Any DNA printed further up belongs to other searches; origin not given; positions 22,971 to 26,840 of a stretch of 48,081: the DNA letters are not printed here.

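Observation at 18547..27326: YdbH-like giant AsmA-family protein, YdbL-like lipoprotein and a 1138-aa TolB-propeller/TPR protein are translationally coupled, with a cytochrome c lipoprotein downstream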

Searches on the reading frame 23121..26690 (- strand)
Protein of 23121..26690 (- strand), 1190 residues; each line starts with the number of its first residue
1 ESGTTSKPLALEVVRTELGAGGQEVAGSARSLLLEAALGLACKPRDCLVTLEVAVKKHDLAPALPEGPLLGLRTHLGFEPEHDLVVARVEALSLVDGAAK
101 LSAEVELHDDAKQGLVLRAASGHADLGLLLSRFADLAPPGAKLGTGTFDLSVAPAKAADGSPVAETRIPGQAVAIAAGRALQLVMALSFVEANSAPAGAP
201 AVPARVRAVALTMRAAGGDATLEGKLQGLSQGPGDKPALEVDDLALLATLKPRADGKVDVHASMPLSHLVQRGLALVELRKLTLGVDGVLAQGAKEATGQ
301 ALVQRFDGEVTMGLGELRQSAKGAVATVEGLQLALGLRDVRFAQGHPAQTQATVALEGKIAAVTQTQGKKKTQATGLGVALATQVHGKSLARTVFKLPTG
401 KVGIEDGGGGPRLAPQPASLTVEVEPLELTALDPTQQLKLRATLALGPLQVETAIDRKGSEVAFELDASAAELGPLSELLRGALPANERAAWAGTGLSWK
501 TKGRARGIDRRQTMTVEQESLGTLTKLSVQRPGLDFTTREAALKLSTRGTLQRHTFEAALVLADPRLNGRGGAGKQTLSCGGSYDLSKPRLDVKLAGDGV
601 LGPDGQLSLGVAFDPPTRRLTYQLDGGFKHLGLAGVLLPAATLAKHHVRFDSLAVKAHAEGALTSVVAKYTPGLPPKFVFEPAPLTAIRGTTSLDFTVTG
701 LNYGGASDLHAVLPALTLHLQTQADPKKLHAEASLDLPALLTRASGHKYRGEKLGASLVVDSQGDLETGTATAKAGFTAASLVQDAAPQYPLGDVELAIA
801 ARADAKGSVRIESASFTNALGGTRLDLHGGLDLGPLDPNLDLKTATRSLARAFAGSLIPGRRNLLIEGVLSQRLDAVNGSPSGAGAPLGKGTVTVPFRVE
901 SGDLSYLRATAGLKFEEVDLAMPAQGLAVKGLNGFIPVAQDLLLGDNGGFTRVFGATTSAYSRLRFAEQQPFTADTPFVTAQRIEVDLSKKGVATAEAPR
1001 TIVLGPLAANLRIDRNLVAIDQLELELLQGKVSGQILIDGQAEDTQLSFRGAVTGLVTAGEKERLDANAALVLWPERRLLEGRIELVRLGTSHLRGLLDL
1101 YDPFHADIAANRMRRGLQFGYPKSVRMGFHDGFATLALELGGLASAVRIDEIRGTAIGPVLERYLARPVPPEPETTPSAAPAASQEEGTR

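Call 73: predict_structure(alignment_id=A6)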
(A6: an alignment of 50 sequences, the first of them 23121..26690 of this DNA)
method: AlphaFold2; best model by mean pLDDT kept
length: 1190 residues; sequences in the alignment: 50
mean_pLDDT: 79.2   pTM: 0.61
mean pLDDT of the five models: 79.2, 78.9, 78.4, 77.8, 77.5
residues with pLDDT >= 90: 428; 70-90: 485; 50-70: 140; < 50: 137
segments of 3 or more residues with pLDDT < 50: 1-7, 17-22, 138-144, 154-217, 231-237, 958-960, 962-975, 1167-1190
pLDDT, mean of each block of 10 residues (from residue 1): 43 56 55 80 82 81 80 88 86 85 83 67 79 62 56 48 36 33 33 34 34 45 58 52 77 80 85 80 87 58 74 90 87 88 73 90 86 88 86 85 72 78 81 73 92 93 96 80 62 88 90 90 90 83 94 92 88 89 92 95 95 95 97 83 86 96 93 87 84 97 89 97 93 97 93 97 83 97 89 96 88 97 96 70 62 56 91 85 75 97 90 96 90 94 82 66 44 62 88 58 90 91 91 92 88 86 89 89 89 81 79 82 87 85 73 80 60 42 35
secondary structure, 60 per line:
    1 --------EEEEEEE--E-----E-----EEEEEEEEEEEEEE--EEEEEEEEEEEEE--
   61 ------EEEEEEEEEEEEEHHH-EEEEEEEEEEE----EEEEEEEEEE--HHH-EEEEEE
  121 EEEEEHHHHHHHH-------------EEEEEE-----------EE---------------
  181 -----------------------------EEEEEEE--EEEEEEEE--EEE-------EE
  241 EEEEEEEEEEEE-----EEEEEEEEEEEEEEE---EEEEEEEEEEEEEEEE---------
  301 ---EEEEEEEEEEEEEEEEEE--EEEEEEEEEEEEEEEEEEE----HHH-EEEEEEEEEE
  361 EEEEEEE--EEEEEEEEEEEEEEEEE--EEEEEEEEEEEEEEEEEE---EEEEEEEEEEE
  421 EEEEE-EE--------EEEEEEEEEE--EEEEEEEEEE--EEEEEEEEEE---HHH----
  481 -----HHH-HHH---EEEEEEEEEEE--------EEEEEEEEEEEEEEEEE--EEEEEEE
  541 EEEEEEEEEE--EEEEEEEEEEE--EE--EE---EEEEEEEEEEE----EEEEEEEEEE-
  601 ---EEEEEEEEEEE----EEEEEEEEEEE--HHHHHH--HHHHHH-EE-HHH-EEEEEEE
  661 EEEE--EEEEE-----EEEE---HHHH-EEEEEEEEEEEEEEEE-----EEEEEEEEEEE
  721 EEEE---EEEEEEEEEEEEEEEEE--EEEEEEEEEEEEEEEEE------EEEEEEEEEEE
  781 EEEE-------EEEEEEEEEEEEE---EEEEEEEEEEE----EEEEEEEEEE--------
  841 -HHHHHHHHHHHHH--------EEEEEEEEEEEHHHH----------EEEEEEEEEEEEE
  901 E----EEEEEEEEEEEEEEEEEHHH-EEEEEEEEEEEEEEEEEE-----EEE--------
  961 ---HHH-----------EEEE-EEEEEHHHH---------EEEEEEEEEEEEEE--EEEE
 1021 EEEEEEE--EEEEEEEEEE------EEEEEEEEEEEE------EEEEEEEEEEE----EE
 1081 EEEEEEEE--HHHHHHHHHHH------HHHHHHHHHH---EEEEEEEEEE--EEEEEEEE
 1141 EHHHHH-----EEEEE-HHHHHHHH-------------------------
elements in order (helices of 4 or more, strands of 3 or more residues): E9-15 E30-43 E46-58 E67-79 E84-94 E99-108 E115-125 H126-133 E147-152 E210-216 E219-226 E229-231 E239-252 E258-272 E276-291 E304-321 E324-342 E351-367 E370-386 E389-406 E410-425 E437-446 E449-458 E461-470 E496-506 E515-531 E534-550 E553-563 E575-585 E590-599 E604-614 E619-629 H632-637 H640-645 E654-664 E667-671 E677-680 H684-687 E689-704 E710-724 E728-744 E747-763 E770-784 E792-804 E808-818 E823-832 H842-854 E863-873 H874-877 E888-901 E906-922 E927-944 E950-952 E978-981 E983-987 H988-991 E1001-1014 E1017-1027 E1030-1039 E1046-1057 E1064-1074 E1079-1088 H1091-1101 H1108-1117 E1121-1130 E1133-1141 H1142-1146 E1152-1156 H1158-1165

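Call 75: fold_search(model_id=the predicted structure, library=pdb)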
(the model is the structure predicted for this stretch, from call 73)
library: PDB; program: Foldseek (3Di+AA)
matches with E <= 10: 458; with E <= 0.001: 5
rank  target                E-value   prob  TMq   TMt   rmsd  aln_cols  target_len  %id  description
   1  9e9r                  3.7e-06  0.98  0.14  0.06  39.3      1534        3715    8  The Structure of ApoB100 from Human Low-Density Lipoprotein (released 2024-12-18)
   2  9bde_A                6.0e-05  0.97  0.16  0.17  29.4      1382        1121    7  Middle Region of Apolipoprotein B 100 bound to Low Density Lipoprotein Receptor (released 2024-12-25)
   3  9bdt_A                8.3e-05  0.93  0.14  0.07  37.5      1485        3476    8  Apolipoprotein B 100 bound to LDL receptor and legobody (released 2024-12-25)
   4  9ea7                  1.1e-04  0.93  0.14  0.06  34.6      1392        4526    8  The Structure of ApoB100 from Human Low-Density Lipoprotein (released 2024-12-18)
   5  9a39_MODEL_1_A        8.8e-04  0.60  0.10  0.13  29.7       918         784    8  Model of E. coli LptD by in-cell photo-crosslinking MS and deep learning (released 2023-02-24)
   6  5fq6_I                2.4e-03  0.11  0.06  0.07  43.0       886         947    9  Crystal structure of the SusCD complex BT2261-2264 from Bacteroides thetaiotaomicron (released 2016-12-21)
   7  5fq7_D                2.9e-03  0.12  0.06  0.07  43.2       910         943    8  Crystal structure of the SusCD complex BT2261-2264 from Bacteroides thetaiotaomicron (released 2016-12-21)
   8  4igl_C                3.0e-03  0.12  0.08  0.07  42.0      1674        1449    8  Structure of the RHS-repeat containing BC component of the secreted ABC toxin complex from Yersinia entomophaga (released 2013-08-07)
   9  5fq8_D                3.2e-03  0.11  0.06  0.07  42.3       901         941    8  Crystal structure of the SusCD complex BT2261-2264 from Bacteroides thetaiotaomicron (released 2016-12-21)
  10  8ypu_C                3.2e-03  0.09  0.05  0.06  40.8       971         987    9  Cryo-EM structure of ButCD complex (released 2024-09-25)
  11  5fq6_M                3.3e-03  0.14  0.06  0.07  42.8       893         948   10  Crystal structure of the SusCD complex BT2261-2264 from Bacteroides thetaiotaomicron (released 2016-12-21)
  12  5fq6_D                4.8e-03  0.09  0.06  0.07  42.3       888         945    8  Crystal structure of the SusCD complex BT2261-2264 from Bacteroides thetaiotaomicron (released 2016-12-21)
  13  8ypt_C                5.1e-03  0.12  0.06  0.07  41.4       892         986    8  Cryo-EM structure of BfUbb-ButCD complex (released 2024-09-25)
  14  8h1r_A                5.3e-03  0.33  0.09  0.12  32.2       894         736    8  Crystal structure of LptDE-YifL complex (released 2023-10-25)
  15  9kn3_A                5.6e-03  0.30  0.09  0.11  31.9       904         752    8  Cryo-EM structure of LptDEM complex from Escherichia coli (released 2025-07-23)
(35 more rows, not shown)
